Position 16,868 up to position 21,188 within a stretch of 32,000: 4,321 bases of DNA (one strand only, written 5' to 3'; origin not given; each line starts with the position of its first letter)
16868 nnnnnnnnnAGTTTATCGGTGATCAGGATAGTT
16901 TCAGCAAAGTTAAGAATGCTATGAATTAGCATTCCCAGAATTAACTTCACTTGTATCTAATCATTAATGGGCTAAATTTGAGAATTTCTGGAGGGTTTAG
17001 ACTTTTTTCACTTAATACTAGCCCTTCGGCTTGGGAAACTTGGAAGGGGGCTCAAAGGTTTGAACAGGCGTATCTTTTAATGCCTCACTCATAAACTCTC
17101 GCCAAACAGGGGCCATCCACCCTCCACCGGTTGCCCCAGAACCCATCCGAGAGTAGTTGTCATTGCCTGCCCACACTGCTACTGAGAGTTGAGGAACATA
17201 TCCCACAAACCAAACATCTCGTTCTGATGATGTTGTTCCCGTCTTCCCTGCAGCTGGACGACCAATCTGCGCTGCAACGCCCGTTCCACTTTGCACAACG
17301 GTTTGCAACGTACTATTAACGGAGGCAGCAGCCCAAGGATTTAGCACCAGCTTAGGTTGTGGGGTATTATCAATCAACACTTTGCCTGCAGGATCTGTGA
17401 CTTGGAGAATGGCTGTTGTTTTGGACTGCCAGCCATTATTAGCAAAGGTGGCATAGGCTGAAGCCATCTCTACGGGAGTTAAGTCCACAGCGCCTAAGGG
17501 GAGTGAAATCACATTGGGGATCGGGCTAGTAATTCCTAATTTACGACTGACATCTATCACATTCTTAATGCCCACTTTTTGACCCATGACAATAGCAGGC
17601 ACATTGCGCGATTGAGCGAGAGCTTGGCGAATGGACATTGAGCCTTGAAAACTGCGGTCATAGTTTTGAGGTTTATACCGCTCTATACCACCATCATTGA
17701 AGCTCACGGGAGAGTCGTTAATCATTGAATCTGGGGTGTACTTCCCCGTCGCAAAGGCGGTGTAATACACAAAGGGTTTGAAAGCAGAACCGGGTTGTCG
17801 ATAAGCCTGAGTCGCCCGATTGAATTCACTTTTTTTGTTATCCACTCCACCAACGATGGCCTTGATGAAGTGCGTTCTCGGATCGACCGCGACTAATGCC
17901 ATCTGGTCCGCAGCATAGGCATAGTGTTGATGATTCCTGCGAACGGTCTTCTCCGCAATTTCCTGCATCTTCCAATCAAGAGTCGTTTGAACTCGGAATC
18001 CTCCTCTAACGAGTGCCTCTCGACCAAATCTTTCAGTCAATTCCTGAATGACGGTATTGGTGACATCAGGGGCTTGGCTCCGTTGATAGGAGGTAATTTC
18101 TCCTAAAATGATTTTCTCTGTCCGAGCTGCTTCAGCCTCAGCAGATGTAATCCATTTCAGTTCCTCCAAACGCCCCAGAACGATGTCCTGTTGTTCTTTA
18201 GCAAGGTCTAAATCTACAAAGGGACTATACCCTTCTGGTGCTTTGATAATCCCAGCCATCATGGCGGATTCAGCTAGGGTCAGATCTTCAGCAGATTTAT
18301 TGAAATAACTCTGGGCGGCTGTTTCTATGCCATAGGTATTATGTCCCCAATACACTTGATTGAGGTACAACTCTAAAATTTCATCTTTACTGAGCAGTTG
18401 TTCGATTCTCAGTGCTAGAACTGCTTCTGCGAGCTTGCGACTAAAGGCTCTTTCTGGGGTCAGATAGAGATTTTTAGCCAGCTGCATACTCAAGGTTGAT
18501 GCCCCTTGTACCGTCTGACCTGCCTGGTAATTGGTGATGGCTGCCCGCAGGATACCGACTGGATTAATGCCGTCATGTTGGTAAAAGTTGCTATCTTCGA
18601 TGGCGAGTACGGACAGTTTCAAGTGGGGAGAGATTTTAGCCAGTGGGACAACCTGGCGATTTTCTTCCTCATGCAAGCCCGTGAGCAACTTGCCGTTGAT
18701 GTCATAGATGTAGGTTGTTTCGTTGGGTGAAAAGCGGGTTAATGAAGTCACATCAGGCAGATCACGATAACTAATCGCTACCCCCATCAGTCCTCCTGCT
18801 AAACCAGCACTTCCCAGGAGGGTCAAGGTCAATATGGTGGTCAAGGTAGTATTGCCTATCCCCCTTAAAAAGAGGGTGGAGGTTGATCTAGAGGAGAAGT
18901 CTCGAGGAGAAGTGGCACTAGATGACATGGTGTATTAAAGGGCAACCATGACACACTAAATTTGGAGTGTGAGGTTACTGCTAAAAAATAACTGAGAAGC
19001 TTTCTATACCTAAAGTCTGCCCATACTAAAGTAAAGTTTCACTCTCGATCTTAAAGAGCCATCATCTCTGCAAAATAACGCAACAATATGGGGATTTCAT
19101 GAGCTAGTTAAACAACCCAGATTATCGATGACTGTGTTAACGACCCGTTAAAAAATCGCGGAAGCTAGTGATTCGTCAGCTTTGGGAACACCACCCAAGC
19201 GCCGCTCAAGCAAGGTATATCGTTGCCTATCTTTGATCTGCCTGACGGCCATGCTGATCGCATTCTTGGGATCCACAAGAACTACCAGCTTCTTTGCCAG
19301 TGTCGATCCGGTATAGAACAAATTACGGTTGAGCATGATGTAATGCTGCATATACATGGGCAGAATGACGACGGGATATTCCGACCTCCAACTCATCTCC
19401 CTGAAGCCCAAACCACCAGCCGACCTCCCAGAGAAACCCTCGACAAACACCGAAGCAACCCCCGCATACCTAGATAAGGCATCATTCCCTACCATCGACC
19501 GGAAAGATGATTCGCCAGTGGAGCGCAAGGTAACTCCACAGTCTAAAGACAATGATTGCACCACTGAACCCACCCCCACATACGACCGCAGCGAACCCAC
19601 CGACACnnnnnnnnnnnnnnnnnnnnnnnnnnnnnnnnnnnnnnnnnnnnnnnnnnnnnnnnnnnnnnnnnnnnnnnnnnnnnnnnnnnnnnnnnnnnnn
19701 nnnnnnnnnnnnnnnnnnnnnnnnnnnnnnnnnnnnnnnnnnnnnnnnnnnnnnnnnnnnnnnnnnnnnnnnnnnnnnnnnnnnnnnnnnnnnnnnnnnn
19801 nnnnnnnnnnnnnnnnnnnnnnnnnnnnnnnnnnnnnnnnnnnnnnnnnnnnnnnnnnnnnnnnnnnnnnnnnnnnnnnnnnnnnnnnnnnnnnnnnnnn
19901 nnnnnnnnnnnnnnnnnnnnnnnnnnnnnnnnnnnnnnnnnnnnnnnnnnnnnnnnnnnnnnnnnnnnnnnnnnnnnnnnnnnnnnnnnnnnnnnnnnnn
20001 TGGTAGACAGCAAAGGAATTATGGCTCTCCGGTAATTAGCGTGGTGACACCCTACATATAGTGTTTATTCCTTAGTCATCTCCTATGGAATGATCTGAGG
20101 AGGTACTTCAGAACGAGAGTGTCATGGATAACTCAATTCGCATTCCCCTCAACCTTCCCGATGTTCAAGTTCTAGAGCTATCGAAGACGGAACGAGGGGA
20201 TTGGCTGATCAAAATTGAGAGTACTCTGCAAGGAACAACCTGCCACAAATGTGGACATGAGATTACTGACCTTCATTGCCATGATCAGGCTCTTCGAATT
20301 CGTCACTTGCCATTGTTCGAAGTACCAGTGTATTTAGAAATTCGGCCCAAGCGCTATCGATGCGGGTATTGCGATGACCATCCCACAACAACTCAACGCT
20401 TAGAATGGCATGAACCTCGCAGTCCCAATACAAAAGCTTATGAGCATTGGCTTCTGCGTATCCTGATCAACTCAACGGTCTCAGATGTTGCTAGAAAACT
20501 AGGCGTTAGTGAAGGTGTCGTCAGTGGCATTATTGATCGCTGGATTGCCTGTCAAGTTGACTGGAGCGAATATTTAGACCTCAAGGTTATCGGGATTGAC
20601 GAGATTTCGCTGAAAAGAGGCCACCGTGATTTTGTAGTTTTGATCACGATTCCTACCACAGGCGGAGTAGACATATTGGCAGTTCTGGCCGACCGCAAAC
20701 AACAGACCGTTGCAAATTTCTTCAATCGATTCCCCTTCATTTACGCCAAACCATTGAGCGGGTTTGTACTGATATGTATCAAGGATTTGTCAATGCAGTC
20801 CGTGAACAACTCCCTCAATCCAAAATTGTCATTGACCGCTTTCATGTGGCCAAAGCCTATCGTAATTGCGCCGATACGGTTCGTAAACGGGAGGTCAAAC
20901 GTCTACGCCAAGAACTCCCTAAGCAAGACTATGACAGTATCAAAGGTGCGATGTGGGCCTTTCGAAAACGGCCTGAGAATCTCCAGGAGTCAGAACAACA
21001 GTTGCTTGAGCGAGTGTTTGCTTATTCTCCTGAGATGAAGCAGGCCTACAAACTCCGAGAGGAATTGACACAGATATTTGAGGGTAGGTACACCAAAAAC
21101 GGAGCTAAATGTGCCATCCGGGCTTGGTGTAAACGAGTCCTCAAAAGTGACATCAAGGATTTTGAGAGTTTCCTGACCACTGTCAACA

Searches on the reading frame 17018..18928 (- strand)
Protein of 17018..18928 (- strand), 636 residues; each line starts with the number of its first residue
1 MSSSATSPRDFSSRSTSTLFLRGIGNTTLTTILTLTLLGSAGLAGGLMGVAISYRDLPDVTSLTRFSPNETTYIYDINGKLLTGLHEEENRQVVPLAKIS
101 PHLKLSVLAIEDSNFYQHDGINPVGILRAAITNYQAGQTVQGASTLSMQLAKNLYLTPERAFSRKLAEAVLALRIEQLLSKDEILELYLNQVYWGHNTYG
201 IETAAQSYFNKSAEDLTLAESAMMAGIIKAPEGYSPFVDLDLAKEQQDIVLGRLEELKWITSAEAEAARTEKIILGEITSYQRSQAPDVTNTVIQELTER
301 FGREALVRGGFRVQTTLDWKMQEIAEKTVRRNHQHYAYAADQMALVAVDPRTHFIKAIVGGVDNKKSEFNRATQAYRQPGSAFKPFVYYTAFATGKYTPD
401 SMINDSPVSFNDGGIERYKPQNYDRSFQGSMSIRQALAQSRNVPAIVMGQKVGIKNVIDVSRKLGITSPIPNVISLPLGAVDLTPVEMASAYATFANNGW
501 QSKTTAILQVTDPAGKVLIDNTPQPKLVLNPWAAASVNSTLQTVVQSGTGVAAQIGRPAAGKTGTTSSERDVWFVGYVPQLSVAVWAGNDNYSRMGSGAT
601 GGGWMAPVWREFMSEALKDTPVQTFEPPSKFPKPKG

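Call 22: search_protein_families(library=pfam, proteins=[window:17018-18928:-], max_evalue=0.001)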
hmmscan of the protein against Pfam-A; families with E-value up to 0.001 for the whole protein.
window:17018-18928:- (636 aa): 2 families
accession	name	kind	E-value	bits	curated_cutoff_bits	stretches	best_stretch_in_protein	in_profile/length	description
PF00912.28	Transgly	-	3.9e-65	219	27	1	79-254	2-177/178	Transglycosylase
PF00905.27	Transpeptidase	-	2.9e-33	115.8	22.1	1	343-613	1-298/299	Penicillin binding protein transpeptidase domain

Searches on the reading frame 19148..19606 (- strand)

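Call 22: search_protein_families(library=pfam, proteins=[window:19148-19606:-], max_evalue=0.001)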
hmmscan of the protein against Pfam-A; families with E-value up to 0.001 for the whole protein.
window:19148-19606:- (152 aa): 1 family
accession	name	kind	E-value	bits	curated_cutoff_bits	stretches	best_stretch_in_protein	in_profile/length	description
PF13538.12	UvrD_C_2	-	2e-08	34.4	27.4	1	75-111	13-52/52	UvrD-like helicase C-terminal domain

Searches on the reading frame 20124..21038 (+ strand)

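Call 22: search_protein_families(library=pfam, proteins=[window:20124-21038:+], max_evalue=0.001)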
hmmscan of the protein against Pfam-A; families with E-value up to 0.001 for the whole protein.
window:20124-21038:+ (304 aa): 3 families
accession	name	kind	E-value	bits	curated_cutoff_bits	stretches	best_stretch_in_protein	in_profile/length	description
PF13542.12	HTH_Tnp_ISL3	-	1.6e-10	40.7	27.4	1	92-140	2-50/51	Helix-turn-helix domain of transposase family ISL3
PF14690.11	Zn_ribbon_ISL3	-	5.8e-06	27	25.5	1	38-83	3-47/47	zinc-finger of transposase IS204/IS1001/IS1096/IS1165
PF01610.23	DDE_Tnp_ISL3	-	9.6e-06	26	23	1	156-201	1-45/240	Transposase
